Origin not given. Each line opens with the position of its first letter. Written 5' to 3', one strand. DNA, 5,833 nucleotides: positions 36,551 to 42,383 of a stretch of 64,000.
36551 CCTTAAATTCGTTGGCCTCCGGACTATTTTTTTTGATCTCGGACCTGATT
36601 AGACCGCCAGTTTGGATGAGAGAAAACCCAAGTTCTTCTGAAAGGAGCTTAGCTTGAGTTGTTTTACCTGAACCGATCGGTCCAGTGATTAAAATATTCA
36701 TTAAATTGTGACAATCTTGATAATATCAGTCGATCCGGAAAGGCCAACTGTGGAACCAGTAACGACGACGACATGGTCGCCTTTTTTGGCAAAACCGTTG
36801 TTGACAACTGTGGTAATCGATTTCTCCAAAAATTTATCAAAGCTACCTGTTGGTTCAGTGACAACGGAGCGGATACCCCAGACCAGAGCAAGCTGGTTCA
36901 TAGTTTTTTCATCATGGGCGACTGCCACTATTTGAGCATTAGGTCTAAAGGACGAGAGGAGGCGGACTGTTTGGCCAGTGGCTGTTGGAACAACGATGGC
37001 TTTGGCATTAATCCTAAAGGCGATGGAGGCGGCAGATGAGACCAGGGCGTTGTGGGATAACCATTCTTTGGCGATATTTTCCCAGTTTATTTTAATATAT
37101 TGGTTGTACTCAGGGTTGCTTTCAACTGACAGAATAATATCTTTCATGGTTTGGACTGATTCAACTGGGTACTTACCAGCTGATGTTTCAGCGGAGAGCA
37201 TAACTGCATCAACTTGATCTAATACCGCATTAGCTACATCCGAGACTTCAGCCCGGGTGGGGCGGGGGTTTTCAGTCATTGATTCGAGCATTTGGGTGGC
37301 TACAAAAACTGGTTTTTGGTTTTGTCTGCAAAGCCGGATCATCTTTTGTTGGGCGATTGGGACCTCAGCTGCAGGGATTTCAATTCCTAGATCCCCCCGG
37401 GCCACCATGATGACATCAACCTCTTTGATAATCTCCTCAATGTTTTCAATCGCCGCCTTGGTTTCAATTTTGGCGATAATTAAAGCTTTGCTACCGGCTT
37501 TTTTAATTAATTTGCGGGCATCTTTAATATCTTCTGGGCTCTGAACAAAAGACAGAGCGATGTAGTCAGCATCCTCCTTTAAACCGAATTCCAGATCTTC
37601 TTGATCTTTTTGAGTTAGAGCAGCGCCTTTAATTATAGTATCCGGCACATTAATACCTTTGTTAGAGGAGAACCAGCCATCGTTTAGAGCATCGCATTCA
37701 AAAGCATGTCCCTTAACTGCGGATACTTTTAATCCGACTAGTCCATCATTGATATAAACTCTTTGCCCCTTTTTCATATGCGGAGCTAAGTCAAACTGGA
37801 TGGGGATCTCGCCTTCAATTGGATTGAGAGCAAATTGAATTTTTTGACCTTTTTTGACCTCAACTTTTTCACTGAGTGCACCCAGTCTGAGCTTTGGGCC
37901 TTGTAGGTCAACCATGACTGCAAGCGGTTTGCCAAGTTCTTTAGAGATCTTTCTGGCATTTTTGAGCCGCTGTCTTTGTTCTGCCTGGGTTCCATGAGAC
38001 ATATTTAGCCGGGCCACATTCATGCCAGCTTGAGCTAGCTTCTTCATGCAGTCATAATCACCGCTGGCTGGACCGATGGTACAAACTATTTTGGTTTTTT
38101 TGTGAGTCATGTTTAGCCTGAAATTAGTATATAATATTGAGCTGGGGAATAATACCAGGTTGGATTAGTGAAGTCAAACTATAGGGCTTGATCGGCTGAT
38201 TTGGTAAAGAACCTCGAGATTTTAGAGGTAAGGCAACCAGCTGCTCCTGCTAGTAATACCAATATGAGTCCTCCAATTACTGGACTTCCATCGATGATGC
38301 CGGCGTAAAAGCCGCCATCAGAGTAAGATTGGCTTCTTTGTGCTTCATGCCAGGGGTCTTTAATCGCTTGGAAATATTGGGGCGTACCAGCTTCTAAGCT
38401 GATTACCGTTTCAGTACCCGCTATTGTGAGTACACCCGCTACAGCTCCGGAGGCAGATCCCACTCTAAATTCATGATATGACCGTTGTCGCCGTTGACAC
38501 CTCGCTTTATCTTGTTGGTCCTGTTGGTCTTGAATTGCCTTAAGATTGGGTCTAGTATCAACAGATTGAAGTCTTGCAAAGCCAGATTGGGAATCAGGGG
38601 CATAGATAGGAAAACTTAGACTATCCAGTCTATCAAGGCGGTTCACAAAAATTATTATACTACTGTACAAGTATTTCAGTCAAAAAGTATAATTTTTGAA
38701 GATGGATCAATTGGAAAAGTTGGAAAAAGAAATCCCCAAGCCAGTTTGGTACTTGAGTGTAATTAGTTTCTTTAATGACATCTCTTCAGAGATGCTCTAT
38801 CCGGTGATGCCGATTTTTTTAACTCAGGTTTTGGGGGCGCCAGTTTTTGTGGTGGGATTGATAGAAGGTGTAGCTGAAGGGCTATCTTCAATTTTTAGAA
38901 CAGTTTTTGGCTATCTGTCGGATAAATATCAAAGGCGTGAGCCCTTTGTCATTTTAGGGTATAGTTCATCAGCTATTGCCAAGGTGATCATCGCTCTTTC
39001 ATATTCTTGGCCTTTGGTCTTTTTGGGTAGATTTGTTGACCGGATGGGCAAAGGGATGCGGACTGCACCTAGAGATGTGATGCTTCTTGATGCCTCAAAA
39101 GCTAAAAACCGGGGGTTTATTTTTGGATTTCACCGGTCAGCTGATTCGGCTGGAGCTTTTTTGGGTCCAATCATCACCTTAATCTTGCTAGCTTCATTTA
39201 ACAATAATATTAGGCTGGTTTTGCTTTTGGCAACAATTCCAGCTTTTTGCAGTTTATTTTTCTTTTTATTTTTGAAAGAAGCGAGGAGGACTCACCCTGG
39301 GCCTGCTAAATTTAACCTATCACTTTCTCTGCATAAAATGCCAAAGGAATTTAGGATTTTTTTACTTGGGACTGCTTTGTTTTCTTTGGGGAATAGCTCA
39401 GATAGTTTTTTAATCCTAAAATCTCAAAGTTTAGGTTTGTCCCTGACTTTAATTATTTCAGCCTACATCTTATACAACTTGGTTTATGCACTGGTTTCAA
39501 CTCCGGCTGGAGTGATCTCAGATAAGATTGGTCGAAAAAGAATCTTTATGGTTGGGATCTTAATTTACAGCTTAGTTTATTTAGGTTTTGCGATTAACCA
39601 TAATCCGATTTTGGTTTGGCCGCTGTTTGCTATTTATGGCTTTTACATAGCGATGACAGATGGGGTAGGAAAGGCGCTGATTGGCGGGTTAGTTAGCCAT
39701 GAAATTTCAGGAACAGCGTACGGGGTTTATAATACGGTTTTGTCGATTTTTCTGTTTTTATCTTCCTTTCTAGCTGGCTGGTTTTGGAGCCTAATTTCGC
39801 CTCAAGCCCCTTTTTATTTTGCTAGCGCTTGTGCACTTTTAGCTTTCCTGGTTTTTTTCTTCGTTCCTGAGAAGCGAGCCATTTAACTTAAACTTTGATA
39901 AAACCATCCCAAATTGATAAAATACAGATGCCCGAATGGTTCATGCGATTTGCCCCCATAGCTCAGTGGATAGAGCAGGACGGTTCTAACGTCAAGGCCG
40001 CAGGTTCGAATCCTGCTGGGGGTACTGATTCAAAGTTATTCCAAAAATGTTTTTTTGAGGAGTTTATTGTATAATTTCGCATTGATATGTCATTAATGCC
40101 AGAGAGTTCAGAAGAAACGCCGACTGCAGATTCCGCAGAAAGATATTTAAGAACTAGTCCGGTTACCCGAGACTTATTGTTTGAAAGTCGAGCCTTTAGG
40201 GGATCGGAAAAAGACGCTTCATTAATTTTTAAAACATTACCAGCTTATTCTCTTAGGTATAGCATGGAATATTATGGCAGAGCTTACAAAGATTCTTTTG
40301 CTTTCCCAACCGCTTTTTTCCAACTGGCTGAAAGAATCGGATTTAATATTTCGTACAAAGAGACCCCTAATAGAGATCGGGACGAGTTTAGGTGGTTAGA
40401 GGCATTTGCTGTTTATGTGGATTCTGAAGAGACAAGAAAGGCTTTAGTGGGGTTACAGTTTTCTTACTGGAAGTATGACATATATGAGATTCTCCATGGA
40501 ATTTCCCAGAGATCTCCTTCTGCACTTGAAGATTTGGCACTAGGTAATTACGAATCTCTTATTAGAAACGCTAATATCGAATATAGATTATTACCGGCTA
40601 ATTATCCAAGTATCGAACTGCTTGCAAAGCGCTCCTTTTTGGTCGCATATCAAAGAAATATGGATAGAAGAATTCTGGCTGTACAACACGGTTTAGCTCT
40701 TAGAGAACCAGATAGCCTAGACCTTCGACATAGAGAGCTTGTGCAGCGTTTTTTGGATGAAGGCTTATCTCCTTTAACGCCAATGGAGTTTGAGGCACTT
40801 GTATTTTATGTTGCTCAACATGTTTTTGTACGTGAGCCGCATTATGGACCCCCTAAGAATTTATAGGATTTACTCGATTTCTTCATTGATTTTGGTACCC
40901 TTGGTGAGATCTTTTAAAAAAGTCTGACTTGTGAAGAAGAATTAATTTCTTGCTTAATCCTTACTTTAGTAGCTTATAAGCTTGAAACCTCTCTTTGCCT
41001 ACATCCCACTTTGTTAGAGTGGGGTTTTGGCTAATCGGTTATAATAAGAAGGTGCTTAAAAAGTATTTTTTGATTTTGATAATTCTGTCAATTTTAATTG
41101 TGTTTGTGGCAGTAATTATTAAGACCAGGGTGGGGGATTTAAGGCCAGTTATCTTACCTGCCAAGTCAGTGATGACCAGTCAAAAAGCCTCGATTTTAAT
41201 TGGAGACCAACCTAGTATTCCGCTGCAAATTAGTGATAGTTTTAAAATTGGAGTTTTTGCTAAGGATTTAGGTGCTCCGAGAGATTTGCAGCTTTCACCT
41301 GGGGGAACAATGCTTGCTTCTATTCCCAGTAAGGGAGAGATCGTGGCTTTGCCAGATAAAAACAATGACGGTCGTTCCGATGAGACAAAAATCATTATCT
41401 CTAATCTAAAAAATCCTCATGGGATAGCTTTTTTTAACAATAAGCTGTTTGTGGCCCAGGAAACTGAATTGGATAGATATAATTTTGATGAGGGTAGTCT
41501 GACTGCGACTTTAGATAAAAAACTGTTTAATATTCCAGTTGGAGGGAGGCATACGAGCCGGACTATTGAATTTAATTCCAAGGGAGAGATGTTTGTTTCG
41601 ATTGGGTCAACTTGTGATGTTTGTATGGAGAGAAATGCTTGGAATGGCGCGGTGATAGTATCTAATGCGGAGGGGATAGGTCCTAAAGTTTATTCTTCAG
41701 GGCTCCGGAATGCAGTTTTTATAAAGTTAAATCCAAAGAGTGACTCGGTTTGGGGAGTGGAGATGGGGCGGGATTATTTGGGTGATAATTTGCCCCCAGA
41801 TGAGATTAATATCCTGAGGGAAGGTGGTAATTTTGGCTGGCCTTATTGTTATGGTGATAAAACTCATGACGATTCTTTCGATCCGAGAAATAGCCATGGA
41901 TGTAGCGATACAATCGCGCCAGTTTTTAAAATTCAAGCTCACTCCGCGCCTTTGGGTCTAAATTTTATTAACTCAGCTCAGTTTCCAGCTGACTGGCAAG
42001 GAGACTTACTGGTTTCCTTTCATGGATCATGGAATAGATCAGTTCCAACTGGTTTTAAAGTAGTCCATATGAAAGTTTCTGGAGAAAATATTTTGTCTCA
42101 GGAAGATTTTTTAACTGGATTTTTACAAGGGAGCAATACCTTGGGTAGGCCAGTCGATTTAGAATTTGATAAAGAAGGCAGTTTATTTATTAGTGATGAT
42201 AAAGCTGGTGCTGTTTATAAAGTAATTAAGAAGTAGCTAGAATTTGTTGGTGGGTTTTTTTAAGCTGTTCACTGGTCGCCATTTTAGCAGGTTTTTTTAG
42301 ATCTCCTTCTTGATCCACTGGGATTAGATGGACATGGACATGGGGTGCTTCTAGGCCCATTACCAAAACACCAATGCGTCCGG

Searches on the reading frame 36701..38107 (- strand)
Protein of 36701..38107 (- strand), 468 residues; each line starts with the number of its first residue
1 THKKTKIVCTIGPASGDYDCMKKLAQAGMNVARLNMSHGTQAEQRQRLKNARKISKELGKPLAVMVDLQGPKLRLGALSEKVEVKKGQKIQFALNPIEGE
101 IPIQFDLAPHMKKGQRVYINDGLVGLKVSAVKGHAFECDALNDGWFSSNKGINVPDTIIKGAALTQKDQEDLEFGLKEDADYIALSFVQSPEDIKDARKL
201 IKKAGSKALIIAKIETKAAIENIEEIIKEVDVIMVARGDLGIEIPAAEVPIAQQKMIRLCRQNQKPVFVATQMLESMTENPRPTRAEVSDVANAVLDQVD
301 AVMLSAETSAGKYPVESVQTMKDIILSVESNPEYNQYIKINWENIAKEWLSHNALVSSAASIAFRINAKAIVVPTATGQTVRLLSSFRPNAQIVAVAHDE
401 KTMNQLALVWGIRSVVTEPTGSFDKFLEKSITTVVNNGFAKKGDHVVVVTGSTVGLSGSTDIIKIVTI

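Call 21: search_protein_families(library=pfam, proteins=[window:36701-38107:-], max_evalue=0.00001)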
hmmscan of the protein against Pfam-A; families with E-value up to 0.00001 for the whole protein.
window:36701-38107:- (468 aa): 2 families
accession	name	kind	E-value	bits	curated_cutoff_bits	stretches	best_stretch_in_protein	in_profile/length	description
PF00224.27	PK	-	3.8e-113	378.3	30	1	3-318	2-328/328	Pyruvate kinase, barrel domain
PF02887.21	PK_C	-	2.8e-32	111.6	28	1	354-466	2-114/114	Pyruvate kinase, alpha/beta domain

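Call 63: find_encoding_contigs(protein=window:36701-38107:-, flank=1000, max_places=3)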
Protein window:36701-38107:- (468 aa): no gene with exactly this product is on record in the collection.

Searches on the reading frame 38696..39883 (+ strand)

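Call 21: search_protein_families(library=pfam, proteins=[window:38696-39883:+], max_evalue=0.00001)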
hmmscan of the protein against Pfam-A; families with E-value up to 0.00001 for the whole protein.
window:38696-39883:+ (396 aa): 2 families
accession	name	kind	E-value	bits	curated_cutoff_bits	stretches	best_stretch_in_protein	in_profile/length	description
PF07690.21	MFS_1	-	4e-46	158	33.4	2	20-231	1-216/347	Major Facilitator Superfamily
PF00083.30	Sugar_tr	-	1.7e-15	57.3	22.3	1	70-196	65-194/452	Sugar (and other) transporter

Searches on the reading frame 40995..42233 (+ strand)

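Call 21: search_protein_families(library=pfam, proteins=[window:40995-42233:+], max_evalue=0.00001)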
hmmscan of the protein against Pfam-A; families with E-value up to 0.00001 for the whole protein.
window:40995-42233:+ (413 aa): 2 families
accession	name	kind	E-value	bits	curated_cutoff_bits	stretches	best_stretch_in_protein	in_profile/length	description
PF07995.17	GSDH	-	2.6e-19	70.2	25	1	184-405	112-328/332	Glucose / Sorbosone dehydrogenase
PF23500.1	DUF7133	-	4.3e-07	30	27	0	112-161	57-106/385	Domain of unknown function (DUF7133)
